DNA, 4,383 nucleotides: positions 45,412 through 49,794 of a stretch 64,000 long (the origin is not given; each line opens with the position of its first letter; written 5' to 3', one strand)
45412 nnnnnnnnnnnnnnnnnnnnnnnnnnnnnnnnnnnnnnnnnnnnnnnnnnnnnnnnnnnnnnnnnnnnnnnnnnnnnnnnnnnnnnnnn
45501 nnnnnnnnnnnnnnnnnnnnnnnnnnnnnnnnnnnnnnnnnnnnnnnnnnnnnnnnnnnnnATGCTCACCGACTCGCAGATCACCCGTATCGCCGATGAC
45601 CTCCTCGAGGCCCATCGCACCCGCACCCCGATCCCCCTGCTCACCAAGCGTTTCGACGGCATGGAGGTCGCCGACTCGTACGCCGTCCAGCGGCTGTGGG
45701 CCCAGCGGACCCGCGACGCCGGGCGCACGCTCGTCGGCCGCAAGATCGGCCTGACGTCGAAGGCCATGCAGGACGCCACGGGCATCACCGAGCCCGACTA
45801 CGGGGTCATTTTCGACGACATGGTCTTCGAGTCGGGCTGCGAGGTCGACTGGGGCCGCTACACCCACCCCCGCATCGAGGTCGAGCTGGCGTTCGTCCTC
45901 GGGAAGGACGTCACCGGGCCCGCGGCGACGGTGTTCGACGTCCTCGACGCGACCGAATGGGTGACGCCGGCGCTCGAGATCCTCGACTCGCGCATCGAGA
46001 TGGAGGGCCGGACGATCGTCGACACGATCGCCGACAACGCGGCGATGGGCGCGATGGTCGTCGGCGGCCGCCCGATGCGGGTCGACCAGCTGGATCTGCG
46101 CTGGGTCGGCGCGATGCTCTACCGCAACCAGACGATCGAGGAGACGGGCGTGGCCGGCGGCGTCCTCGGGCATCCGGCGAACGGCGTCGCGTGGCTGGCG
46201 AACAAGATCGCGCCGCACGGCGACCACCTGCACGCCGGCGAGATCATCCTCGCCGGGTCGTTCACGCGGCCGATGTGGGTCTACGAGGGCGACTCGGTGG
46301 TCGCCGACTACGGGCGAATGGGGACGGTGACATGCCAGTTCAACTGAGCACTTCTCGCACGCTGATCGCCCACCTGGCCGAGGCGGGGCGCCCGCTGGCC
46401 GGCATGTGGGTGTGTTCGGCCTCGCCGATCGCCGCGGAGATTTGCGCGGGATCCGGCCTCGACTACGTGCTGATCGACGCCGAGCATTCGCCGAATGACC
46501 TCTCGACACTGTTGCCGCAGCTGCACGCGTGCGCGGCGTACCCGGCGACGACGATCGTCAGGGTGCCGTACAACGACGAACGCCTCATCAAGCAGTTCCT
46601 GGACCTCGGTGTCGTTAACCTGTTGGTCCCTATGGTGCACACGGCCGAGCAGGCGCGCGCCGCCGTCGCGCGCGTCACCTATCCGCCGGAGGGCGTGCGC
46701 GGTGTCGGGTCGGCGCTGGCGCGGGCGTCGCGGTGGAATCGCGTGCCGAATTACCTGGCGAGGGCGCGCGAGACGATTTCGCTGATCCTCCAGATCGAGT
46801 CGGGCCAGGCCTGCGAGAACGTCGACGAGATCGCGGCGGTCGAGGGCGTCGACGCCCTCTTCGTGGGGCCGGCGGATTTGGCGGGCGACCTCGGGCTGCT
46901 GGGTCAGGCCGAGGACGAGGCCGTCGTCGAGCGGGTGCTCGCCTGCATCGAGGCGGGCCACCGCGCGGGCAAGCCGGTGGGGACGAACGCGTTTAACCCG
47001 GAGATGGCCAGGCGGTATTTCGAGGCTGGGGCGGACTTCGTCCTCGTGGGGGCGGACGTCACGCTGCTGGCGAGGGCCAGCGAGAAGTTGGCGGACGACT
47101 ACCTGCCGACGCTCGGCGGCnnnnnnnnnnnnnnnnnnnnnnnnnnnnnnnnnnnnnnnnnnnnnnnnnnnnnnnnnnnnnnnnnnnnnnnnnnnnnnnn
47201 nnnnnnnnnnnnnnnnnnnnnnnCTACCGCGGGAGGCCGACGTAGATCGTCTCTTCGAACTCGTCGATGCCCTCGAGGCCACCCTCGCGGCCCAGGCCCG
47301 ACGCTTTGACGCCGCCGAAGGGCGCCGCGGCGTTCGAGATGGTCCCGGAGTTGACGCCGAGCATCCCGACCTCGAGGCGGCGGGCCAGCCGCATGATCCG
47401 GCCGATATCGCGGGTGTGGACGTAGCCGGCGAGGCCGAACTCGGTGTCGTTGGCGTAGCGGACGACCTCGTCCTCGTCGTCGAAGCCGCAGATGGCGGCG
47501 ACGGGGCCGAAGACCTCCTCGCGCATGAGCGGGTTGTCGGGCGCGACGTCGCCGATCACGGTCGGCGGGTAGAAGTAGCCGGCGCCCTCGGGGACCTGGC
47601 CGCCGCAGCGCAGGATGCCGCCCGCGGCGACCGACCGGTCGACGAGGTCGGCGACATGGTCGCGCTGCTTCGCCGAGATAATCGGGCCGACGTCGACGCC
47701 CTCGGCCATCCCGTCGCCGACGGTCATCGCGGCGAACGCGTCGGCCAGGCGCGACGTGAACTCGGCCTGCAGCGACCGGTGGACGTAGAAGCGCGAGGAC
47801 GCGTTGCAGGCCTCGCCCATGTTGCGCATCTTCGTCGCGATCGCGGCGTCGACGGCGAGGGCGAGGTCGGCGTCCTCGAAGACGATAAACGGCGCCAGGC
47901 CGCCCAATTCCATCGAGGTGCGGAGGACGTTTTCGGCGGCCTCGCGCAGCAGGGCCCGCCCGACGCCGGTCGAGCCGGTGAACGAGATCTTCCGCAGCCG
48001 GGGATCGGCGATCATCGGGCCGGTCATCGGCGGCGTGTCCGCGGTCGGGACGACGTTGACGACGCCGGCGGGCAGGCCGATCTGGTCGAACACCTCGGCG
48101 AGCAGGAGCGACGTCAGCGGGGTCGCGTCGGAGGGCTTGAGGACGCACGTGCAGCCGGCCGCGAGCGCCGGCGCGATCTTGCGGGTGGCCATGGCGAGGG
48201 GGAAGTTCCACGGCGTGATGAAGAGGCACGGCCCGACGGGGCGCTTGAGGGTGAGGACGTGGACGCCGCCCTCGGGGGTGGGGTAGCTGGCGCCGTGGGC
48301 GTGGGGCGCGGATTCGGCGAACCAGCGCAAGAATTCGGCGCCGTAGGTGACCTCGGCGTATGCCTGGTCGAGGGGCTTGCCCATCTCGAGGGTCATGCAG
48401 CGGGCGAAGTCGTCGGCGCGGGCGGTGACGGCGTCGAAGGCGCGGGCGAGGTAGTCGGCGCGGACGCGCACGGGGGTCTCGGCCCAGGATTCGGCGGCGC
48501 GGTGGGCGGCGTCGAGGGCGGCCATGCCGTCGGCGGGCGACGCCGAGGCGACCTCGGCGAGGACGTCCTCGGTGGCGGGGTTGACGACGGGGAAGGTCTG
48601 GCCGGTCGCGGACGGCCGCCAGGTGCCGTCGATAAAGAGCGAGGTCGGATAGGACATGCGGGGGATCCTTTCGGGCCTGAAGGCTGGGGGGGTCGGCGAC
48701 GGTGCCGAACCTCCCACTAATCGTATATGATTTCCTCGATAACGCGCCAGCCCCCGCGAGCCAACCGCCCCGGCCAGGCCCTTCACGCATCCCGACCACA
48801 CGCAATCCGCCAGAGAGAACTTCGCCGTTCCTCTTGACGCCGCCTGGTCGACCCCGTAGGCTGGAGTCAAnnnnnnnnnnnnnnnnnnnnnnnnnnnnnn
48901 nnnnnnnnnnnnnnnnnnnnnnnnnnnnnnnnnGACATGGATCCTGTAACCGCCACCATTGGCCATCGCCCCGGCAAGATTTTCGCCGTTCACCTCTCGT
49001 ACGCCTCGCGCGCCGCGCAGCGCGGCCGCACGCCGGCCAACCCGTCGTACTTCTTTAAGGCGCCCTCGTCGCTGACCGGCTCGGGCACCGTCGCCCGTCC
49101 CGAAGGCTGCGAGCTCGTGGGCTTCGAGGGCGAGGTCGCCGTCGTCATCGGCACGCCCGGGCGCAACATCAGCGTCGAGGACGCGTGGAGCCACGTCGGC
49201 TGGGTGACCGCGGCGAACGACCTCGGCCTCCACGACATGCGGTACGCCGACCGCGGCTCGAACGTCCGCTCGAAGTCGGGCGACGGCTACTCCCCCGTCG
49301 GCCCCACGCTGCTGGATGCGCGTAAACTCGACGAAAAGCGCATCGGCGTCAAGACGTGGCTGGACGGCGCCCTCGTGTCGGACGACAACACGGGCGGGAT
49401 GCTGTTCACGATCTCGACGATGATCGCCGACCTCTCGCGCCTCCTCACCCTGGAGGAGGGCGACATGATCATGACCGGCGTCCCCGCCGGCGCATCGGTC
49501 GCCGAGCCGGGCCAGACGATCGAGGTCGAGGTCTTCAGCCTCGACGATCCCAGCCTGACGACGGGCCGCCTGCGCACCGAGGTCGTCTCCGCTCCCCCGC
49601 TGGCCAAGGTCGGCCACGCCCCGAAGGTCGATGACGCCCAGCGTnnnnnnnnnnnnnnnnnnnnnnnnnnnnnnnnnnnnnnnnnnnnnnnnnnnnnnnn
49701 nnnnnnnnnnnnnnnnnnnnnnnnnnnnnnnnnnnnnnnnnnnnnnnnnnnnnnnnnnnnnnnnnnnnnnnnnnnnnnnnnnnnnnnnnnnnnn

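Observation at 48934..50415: Unusual FAH-RraA domain fusion embedded in the homoprotocatechuate cluster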

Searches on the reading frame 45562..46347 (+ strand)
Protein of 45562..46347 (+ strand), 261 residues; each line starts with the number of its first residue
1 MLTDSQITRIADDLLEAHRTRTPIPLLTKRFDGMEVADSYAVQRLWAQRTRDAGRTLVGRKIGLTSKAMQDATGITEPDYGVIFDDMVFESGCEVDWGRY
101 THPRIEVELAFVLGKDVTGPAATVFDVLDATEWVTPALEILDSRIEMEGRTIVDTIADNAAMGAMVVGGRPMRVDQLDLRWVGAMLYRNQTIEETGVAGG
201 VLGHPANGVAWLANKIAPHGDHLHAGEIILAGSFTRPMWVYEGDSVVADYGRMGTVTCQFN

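Call 7: search_protein_families(library=ncbifam, proteins=[window:45562-46347:+], max_evalue=0.00001)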
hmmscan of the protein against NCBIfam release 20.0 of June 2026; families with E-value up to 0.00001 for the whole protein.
window:45562-46347:+ (261 aa): 4 families
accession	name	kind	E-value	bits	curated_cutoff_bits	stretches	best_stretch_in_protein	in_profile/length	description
TIGR02312.1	HpaH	equivalog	1.4e-107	359.2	351.5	1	1-260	1-266/267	2-oxo-hept-4-ene-1,7-dioate hydratase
TIGR03220.1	catechol_dmpE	equivalog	2.3e-63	214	408.8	1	6-260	1-255/255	2-oxopent-4-enoate hydratase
TIGR03218.1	catechol_dmpH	equivalog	4.3e-60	203.3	350.55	1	2-260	5-263/263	2-oxo-3-hexenedioate decarboxylase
NF008461.0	PRK11342.1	equivalog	5.4e-58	196.4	350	1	4-260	3-259/269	2-keto-4-pentenoate hydratase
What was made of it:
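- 45562..46347 (+): HpaH, OHED hydratase. TIGR02312 scores 359 bits (cut-off 351.5) (call 7).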

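Call 8: search_protein_families(library=pfam, proteins=[window:45562-46347:+], max_evalue=0.00001)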
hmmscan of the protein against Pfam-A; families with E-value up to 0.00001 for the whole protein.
window:45562-46347:+ (261 aa): 1 family
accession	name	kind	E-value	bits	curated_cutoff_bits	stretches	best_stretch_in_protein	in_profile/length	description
PF01557.24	FAA_hydrolase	-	3.3e-10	40.4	23.9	1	86-259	40-212/214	Fumarylacetoacetate (FAA) hydrolase C-terminal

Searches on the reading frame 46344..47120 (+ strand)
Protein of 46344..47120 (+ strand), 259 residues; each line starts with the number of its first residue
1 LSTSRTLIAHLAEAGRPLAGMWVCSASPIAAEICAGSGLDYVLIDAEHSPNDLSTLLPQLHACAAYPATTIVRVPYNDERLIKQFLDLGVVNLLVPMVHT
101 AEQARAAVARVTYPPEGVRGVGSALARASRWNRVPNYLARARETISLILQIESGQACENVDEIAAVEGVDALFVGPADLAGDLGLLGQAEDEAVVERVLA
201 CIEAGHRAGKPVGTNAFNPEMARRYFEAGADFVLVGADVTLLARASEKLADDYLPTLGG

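Call 17: search_protein_families(library=pfam, proteins=[window:46344-47120:+], max_evalue=0.0001)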
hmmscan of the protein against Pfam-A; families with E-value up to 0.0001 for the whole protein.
window:46344-47120:+ (259 aa): 1 family
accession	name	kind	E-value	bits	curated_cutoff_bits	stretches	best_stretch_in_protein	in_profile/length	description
PF03328.21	HpcH_HpaI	-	2e-47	161.8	25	1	19-244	2-220/221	HpcH/HpaI aldolase/citrate lyase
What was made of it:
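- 46344..47123 (+): HpaI-type class II aldolase. Pfam HpcH_HpaI 2e-47 (call 17).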

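Call 19: search_protein_families(library=ncbifam, proteins=[window:46344-47120:+], max_evalue=0.00001)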
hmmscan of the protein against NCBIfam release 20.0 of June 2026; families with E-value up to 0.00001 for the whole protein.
window:46344-47120:+ (259 aa): 4 families
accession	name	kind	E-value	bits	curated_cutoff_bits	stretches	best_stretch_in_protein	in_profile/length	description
TIGR02311.1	HpaI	equivalog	9.9e-89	297.1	368.8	1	14-253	9-248/249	4-hydroxy-2-oxoheptanedioate aldolase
NF007849.0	PRK10558.1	equivalog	1.3e-72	244.3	393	1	14-253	16-254/256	2-dehydro-3-deoxyglucarate aldolase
TIGR03239.1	GarL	equivalog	2.3e-70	237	406.75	1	14-253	9-247/249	2-dehydro-3-deoxyglucarate aldolase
NF007521.0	PRK10128.1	equivalog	2.1e-65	220.9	441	1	19-246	20-247/267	2-keto-3-deoxy-L-rhamnonate aldolase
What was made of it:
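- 46344..47123 (+): TIGR02311 scores 297 bits, below its cut-off of 369 (call 19).
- Checked: A normal HpaI aldolase is present at 46344-47123 (calls 17, 19).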

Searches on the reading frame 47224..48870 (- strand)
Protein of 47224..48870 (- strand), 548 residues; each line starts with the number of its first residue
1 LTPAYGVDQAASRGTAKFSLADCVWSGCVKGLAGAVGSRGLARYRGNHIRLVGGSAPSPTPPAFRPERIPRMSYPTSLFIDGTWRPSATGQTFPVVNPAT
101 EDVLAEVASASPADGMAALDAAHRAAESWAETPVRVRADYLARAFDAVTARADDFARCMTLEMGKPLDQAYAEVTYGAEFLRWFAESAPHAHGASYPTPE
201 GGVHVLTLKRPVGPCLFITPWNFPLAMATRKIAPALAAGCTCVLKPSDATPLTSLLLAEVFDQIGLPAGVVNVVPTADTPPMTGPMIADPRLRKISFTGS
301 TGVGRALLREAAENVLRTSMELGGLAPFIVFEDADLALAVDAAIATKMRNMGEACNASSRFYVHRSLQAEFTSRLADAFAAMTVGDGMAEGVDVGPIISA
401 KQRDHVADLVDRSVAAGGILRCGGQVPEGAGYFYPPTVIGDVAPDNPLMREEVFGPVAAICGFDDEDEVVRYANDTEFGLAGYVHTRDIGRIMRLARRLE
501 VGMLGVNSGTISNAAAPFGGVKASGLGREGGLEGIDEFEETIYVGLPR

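Call 7: search_protein_families(library=ncbifam, proteins=[window:47224-48870:-], max_evalue=0.00001)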
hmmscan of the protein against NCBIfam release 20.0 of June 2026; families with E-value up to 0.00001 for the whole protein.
window:47224-48870:- (548 aa): 41 families (the best 25 are shown)
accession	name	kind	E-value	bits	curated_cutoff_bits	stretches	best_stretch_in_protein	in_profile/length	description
TIGR01780.1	SSADH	subfamily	3.1e-150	501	646.35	1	95-540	1-446/448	succinate-semialdehyde dehydrogenase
NF008415.0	PRK11241.1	equivalog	2.3e-138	461.9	828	1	78-545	13-479/482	NADP-dependent succinate-semialdehyde dehydrogenase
NF010000.0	PRK13473.1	subfamily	1.9e-126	422.5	615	1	76-540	3-466/475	aminobutyraldehyde dehydrogenase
TIGR01804.1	BADH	equivalog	1e-123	413.3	668.6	1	79-540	1-465/467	betaine-aldehyde dehydrogenase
TIGR02299.1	HpaE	equivalog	2.5e-121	405.6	638.35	1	78-546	3-476/488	5-carboxymethyl-2-hydroxymuconate semialdehyde dehydrogenase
NF009725.0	PRK13252.1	equivalog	2.8e-118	395.4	593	1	76-544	7-479/488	betaine-aldehyde dehydrogenase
NF045735.1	PaDhStyDPseudo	equivalog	2.5e-113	379.3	850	1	76-541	3-476/483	phenylacetaldehyde dehydrogenase StyD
NF045736.1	PaDhStyDRhodo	equivalog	1.4e-112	376.7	800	1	75-537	2-468/479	phenylacetaldehyde dehydrogenase StyD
NF007497.0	PRK10090.1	equivalog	5.2e-111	371.8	500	1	77-543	8-474/480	aldehyde dehydrogenase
NF006915.0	PRK09406.1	equivalog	2.3e-107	359.7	730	1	95-540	5-450/457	NADP-dependent succinic semialdehyde dehydrogenase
TIGR03216.1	OH_muco_semi_DH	equivalog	1.8e-103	346.8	693.25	1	79-541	4-474/481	2-hydroxymuconic semialdehyde dehydrogenase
NF006916.0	PRK09407.1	equivalog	1.7e-102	343.7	521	1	88-542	31-488/526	succinic semialdehyde dehydrogenase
NF042993.1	AlphKGSA_gudD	equivalog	5.9e-102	341.9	770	1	79-536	7-470/481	alpha-ketoglutaric semialdehyde dehydrogenase GucD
NF052305.1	DioxValDhHalo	equivalog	6.3e-99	332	750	1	75-543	4-480/483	2,5-dioxovalerate dehydrogenase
TIGR03374.1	ABALDH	equivalog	4e-98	329.3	909.3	1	79-538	5-463/472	aminobutyraldehyde dehydrogenase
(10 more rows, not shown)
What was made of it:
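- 47224..48657 (-): Succinate-semialdehyde-dehydrogenase-like ALDH, divergent from the fusion gene. The start is inferred from the orthologue. TIGR01780 scores 501 bits, below its cut-off (call 7).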

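Call 8: search_protein_families(library=pfam, proteins=[window:47224-48870:-], max_evalue=0.00001)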
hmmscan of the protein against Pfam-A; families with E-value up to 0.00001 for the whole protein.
window:47224-48870:- (548 aa): 1 family
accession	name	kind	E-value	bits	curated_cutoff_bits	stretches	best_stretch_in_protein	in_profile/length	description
PF00171.27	Aldedh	-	4.2e-159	530.4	23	1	84-541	1-458/461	Aldehyde dehydrogenase family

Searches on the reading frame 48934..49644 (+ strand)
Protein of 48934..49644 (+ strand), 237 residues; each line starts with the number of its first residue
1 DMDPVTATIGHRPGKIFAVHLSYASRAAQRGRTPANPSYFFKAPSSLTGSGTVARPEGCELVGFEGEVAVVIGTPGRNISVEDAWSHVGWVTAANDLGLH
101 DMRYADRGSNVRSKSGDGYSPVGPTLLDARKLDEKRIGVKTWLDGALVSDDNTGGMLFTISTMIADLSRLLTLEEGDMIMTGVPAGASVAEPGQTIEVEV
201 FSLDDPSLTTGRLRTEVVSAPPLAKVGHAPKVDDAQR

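Call 47: search_solved_structures(query=window:48934-49644:+, max_evalue=1e-10, show_alignments=2)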
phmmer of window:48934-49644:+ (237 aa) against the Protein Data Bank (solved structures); distinct sequences matched with E-value up to 1e-10: 22.
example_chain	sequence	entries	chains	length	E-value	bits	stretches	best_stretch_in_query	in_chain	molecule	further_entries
1gtt_A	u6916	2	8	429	4.1e-46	160.6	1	8-201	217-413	4-HYDROXYPHENYLACETATE DEGRADATION BIFUNCTIONAL ISOMERASE/DECARBOXYLASE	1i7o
1wzo_A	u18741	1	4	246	2.3e-29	105.8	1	5-203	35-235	HpcE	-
3qdf_A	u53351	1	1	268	7.5e-25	91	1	13-202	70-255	2-hydroxyhepta-2,4-diene-1,7-dioate isomerase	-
8sky_A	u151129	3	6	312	1.3e-24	90.2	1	16-188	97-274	Fumarylacetoacetate hydrolase family protein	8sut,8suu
4dbf_A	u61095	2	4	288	9e-24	87.5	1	12-201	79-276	2-HYDROXYHEPTA-2,4-DIENE-1,7-DIOATE ISOMERASE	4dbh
6v77_A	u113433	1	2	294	1.3e-23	86.9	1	12-190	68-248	Putative HpcE protein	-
6iym_A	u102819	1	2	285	1.8e-22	83.2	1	13-188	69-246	5-oxopent-3-ene-1,2,5-tricarboxylate decarboxylase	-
2dfu_A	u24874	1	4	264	4.1e-21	78.8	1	12-201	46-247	probable 2-hydroxyhepta-2,4-diene-1,7-dioate isomerase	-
3rr6_A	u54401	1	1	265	4.3e-21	78.7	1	14-202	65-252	Putative uncharacterized protein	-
4pfz_A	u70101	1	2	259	1.8e-20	76.7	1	14-203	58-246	5-carboxymethyl-2-hydroxymuconate delta-isomerase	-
8gsr_A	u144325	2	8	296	2.6e-18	69.6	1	14-199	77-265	L-2,4-diketo-3-deoxyrhamnonate hydrolase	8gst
4maq_A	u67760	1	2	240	1.3e-16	64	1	15-196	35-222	Putative fumarylpyruvate hydrolase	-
6j57_A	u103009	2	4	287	2.2e-16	63.3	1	12-192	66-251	Predicted 2-keto-4-pentenoate hydratase/2-oxohepta-3-ene-1,7-dioic acid hydratase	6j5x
6jvw_A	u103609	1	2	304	8.3e-16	61.4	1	13-206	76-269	maleylpyruvate hydrolase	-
6jvv_A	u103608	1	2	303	8.4e-16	61.4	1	13-206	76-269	maleylpyruvate hydrolase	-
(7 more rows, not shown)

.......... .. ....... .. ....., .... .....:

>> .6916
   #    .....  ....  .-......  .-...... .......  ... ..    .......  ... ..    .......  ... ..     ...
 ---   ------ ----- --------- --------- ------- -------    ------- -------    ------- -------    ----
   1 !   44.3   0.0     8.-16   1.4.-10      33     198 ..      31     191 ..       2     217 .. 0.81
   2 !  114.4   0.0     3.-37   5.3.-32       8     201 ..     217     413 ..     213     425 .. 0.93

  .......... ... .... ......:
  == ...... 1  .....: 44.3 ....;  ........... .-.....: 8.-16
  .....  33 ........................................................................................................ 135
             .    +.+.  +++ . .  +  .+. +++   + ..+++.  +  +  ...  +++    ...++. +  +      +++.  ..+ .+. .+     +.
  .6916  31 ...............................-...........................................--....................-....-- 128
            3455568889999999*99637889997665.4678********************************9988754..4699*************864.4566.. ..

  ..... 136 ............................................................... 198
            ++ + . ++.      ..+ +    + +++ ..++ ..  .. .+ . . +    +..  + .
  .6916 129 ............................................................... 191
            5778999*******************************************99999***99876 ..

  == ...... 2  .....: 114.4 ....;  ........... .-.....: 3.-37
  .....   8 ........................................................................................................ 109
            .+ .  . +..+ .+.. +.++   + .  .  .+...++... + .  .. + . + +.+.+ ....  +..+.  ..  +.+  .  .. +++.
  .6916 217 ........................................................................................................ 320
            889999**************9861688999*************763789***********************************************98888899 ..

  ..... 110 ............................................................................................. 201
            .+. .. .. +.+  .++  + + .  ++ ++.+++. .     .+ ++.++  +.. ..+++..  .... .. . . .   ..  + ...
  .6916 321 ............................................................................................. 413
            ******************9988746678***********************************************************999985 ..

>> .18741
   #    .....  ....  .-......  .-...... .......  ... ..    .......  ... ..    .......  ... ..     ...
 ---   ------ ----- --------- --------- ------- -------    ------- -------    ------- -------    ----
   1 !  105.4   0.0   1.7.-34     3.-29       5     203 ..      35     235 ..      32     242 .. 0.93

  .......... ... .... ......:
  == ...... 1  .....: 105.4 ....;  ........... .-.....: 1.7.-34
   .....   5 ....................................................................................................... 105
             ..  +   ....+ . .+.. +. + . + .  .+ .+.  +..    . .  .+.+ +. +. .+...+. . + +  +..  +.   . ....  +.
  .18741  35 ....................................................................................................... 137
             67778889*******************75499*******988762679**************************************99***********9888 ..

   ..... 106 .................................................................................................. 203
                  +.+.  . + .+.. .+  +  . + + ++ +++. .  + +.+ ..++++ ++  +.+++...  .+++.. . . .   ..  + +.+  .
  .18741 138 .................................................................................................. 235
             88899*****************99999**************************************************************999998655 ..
